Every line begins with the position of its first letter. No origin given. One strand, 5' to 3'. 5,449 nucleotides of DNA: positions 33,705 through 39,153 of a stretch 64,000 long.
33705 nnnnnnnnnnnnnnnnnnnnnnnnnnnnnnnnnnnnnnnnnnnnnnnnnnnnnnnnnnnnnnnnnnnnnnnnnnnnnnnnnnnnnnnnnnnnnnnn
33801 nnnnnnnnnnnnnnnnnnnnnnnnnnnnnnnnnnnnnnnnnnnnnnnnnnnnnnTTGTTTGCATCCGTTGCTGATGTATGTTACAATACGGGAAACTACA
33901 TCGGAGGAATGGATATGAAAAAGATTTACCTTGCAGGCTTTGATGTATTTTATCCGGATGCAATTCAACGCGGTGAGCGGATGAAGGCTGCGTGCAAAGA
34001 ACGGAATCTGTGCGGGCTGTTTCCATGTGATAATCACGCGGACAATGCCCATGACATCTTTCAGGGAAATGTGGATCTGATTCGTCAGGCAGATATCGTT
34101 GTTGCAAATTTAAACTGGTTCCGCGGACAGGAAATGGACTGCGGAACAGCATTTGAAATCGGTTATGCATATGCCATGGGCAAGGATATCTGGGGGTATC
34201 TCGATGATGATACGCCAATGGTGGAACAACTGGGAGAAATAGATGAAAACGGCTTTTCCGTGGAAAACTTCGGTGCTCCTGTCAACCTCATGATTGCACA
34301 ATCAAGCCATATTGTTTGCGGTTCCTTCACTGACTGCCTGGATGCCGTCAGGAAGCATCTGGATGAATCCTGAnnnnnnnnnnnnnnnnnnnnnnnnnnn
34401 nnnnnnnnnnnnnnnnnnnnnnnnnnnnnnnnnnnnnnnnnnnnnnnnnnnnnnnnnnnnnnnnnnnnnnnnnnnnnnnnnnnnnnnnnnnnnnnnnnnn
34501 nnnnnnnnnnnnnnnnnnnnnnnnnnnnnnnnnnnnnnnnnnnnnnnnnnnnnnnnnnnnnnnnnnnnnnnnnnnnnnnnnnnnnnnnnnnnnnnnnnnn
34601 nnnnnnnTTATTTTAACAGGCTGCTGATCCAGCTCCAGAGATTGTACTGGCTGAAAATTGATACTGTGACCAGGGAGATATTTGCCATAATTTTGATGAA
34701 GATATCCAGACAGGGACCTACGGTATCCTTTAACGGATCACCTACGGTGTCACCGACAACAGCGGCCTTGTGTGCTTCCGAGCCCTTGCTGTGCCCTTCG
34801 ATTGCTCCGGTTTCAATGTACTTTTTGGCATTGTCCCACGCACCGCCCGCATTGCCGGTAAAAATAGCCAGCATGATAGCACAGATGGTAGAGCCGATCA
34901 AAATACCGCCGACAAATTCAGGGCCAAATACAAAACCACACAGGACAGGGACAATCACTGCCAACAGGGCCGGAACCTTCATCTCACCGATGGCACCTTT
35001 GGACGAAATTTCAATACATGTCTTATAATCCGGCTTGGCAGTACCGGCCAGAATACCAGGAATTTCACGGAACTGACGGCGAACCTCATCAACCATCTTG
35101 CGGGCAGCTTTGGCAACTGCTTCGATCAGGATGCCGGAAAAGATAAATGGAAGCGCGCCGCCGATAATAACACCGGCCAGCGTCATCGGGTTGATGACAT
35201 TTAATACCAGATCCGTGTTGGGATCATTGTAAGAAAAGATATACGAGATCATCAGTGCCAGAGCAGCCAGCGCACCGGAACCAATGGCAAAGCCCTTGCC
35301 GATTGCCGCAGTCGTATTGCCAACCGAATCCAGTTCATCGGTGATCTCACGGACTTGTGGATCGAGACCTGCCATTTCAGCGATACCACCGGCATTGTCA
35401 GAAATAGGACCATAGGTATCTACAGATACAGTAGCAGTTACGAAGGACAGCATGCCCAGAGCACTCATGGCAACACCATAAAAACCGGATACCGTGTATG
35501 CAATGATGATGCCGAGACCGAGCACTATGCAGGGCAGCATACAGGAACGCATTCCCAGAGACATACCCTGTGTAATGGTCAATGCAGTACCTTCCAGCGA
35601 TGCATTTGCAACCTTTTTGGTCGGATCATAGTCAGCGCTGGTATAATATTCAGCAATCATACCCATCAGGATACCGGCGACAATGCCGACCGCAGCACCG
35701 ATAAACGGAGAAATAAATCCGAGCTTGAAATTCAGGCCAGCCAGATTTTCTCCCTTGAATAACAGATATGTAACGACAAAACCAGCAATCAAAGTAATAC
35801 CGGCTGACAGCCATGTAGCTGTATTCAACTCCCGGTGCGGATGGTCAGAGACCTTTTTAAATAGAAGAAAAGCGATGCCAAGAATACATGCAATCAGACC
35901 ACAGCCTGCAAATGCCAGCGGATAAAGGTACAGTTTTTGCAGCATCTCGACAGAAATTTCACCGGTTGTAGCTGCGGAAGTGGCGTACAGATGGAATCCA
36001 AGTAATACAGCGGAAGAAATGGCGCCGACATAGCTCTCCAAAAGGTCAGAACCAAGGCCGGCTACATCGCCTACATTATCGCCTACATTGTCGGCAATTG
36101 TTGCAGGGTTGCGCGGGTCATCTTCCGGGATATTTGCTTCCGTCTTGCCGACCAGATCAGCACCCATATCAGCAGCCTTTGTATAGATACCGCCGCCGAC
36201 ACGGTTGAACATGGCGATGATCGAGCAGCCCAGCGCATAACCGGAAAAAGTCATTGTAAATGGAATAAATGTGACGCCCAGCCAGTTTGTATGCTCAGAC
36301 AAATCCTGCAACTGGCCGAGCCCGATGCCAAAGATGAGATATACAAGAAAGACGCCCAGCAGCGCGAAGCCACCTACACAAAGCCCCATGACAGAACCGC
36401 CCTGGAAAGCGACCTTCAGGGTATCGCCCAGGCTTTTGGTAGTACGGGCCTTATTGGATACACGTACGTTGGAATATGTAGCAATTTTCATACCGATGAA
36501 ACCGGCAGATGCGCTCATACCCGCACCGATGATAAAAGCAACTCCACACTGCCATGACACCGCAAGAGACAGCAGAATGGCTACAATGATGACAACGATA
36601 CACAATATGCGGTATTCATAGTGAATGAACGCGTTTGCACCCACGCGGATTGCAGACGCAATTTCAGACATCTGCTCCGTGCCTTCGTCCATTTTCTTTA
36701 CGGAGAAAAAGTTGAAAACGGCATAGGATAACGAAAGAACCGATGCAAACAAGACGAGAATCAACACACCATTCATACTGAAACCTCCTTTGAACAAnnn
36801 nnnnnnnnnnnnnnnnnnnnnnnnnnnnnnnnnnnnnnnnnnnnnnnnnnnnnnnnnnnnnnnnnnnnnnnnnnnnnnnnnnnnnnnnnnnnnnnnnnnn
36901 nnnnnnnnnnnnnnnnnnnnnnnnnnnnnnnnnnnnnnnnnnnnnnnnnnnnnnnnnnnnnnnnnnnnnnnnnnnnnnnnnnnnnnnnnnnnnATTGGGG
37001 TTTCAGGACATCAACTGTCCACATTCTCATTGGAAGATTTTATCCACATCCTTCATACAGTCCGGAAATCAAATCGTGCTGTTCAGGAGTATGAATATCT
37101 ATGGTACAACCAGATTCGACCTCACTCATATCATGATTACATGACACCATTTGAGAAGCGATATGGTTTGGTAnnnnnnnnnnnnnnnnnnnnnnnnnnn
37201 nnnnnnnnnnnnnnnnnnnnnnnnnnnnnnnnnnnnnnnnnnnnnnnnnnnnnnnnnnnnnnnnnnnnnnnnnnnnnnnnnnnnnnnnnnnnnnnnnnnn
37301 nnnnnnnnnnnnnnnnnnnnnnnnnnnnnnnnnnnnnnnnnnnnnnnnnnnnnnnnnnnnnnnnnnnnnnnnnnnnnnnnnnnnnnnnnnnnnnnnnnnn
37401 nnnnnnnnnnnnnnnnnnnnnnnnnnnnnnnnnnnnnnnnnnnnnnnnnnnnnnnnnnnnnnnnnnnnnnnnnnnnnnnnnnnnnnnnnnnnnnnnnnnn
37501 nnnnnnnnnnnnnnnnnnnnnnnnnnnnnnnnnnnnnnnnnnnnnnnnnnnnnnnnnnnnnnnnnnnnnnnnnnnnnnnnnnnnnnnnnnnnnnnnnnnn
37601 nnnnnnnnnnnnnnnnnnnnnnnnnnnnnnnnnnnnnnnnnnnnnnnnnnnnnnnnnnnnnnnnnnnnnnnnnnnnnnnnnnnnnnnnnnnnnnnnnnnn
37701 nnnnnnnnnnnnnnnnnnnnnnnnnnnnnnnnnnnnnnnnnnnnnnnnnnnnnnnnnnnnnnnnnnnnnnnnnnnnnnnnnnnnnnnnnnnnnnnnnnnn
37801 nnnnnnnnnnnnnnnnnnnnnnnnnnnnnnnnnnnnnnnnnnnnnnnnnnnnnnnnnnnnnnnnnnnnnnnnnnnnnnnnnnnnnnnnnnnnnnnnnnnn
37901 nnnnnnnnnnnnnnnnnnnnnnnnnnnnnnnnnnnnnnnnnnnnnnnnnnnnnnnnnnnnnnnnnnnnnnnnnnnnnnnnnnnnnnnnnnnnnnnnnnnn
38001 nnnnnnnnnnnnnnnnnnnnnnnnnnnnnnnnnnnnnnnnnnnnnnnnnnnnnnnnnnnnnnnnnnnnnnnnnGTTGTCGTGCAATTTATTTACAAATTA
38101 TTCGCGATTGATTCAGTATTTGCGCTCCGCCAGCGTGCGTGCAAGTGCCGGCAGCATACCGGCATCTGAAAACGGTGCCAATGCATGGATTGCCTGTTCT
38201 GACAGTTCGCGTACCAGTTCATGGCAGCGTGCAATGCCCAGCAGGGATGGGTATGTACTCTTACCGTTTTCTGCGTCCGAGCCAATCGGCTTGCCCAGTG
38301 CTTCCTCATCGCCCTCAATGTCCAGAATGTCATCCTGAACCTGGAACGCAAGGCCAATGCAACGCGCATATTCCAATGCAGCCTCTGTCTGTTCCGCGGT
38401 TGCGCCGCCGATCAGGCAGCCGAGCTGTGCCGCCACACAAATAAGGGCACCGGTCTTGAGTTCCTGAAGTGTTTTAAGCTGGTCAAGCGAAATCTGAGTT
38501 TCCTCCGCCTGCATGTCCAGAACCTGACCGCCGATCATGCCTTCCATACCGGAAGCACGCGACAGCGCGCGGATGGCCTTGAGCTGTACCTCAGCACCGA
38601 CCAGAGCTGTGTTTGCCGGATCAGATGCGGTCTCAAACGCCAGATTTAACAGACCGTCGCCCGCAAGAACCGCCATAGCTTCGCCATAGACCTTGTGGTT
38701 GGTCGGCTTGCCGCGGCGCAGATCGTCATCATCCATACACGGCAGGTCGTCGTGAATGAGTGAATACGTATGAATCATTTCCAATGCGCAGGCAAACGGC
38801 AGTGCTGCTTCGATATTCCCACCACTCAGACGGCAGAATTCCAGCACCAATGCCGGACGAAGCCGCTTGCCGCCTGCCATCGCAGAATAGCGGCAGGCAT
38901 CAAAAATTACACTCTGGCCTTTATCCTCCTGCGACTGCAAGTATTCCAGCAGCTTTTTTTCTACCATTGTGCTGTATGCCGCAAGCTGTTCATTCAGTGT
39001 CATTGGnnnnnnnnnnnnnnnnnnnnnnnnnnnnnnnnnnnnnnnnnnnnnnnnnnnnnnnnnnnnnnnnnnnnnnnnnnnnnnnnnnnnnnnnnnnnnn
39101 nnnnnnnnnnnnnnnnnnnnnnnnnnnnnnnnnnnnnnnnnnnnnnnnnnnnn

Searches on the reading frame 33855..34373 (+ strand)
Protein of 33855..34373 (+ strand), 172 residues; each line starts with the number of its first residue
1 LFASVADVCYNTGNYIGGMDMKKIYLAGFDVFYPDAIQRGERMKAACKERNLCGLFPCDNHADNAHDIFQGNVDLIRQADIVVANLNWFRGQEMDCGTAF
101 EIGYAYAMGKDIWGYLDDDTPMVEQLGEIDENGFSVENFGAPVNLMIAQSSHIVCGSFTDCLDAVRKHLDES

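Call 7: search_protein_families(library=pfam, proteins=[window:33855-34373:+])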
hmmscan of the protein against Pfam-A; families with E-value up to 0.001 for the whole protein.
window:33855-34373:+ (172 aa): 1 family
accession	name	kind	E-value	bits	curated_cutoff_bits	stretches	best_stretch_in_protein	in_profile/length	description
PF05014.21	Nuc_deoxyrib_tr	-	6.2e-34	117.1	28.8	1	24-146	1-117/117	Nucleoside 2-deoxyribosyltransferase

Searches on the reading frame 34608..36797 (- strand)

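Call 7: search_protein_families(library=pfam, proteins=[window:34608-36797:-])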
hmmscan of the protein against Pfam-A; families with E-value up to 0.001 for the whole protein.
window:34608-36797:- (729 aa): 1 family
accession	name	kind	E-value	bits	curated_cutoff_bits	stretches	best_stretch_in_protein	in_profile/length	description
PF03030.21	H_PPase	-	1.9e-245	816.9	29.7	1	20-710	1-644/645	Inorganic H+ pyrophosphatase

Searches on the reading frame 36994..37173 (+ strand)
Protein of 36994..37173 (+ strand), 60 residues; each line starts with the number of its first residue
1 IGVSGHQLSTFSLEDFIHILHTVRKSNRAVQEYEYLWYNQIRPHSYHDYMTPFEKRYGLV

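Call 68: search_protein_families(library=pfam, proteins=[window:36994-37173:+], max_evalue=10)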
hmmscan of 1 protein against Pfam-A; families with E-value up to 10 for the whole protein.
seq(60 aa): 2 families
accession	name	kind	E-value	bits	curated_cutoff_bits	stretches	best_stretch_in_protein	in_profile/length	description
PF13683.12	rve_3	-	0.0022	18.2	26.5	1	36-52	51-67/67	Integrase core domain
PF13333.12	rve_2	-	0.0036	17.8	22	1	21-54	18-50/56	Integrase core domain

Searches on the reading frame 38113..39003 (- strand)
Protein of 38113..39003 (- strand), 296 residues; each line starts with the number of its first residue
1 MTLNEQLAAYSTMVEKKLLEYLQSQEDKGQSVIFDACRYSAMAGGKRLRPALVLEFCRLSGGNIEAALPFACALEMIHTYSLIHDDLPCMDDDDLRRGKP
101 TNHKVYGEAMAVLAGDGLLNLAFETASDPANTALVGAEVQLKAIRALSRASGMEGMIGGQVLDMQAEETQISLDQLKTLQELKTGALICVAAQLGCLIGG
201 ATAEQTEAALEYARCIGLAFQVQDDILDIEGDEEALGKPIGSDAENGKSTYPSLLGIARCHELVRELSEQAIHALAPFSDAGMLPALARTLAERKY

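Call 11: find_related_loci(query=window:38113-39003:-, collection=genome_contigs, flank=10000)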
Query window:38113-39003:- (296 aa) in genome_contigs; peptide patterns used: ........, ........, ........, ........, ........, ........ (x = any residue, [..] = any of these).
600 stretches matched a pattern (row limit reached: there are more); 598 encode a relative of the query (tblastn E <= 1e-3); the best 80 are kept; 80 distinct loci.
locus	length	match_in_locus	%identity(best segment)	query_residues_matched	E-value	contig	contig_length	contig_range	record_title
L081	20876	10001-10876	59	1-294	3e-100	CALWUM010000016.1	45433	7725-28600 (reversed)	MAG: uncultured Agathobaculum sp. isolate BRZ_HT__bin4 genome assembly, contig: BRZ_HT__NODE_1292_length_45433_cov_17.71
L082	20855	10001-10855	52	10-295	6e-91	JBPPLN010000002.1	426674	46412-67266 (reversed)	Acutalibacteraceae bacterium SVS042 scaffold_2, whole genome shotgun sequence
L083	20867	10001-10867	52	4-295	8e-90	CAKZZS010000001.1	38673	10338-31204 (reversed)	MAG TPA_asm: uncultured Clostridia bacterium isolate ERR1278105_bin.56_CONCOCT_v1.1_MAG genome assembly, contig: ERZ8424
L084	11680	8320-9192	53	2-295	2e-89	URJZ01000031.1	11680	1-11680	uncultured Ruminococcaceae bacterium isolate UMGS1071 genome assembly, contig: NODE_1944_length_11680_cov_4.097892, whol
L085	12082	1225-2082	52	10-295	4e-88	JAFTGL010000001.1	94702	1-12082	MAG: Ruminococcus sp. isolate RGIG3796 Roe_deer_Abomasum.Co__c2542, whole genome shotgun sequence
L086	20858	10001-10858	51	4-296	9e-88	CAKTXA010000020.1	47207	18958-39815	MAG: uncultured Oscillospiraceae bacterium isolate REFINED_METABAT215_TOP10_CONTIGS_1500_ASSEMBLY_K77_MERGED__Hadza_MoBi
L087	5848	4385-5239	51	10-296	5e-87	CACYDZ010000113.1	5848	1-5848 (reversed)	MAG: uncultured Ruminococcus sp. isolate RUG11850 genome assembly, contig: RUG11850_asm_113, whole genome shotgun sequen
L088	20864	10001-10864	51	2-296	6e-87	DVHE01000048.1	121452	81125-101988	MAG TPA_asm: Candidatus Avoscillospira avicola isolate ChiBcec15-4380 ChiBcec15__C73679_L121452_SRR6323154, whole genome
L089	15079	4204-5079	55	1-295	2e-86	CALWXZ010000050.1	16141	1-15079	MAG: uncultured Flavonifractor sp. isolate BRZ_DS__bin10 genome assembly, contig: BRZ_DS__NODE_4885_length_16141_cov_6.8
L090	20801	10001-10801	54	29-295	3e-86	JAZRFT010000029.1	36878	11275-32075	MAG: Acutalibacteraceae bacterium isolate T1900045494_YK20190188.MAGScoT_cleanbin_000031 SGB_7410_k141_1178718, whole ge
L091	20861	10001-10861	50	4-295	9e-85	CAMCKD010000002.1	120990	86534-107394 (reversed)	MAG: uncultured Clostridia bacterium isolate ERR1855546_bin.18_metaWRAP_v1.3_MAG genome assembly, contig: ERZ9514764.18,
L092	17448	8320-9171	51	5-296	7e-85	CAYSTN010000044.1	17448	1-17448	MAG TPA_asm: uncultured Oscillospiraceae bacterium isolate SRP313737_co1_215 genome assembly, contig: NODE_5018_length_1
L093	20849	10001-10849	51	2-278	1e-84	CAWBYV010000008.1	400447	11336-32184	MAG: uncultured delta proteobacterium isolate MFD03044.bin.2.84 genome assembly, contig: contig_3772, whole genome shotg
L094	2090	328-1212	47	3-296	9e-88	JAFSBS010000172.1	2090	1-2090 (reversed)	MAG: Clostridia bacterium isolate RGIG2997 Goat_Rectum-3__c353418, whole genome shotgun sequence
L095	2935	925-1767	54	15-295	2e-85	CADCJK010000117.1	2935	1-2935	MAG: uncultured Ruminococcus sp. isolate RUG14692 genome assembly, contig: RUG14692_asm_117, whole genome shotgun sequen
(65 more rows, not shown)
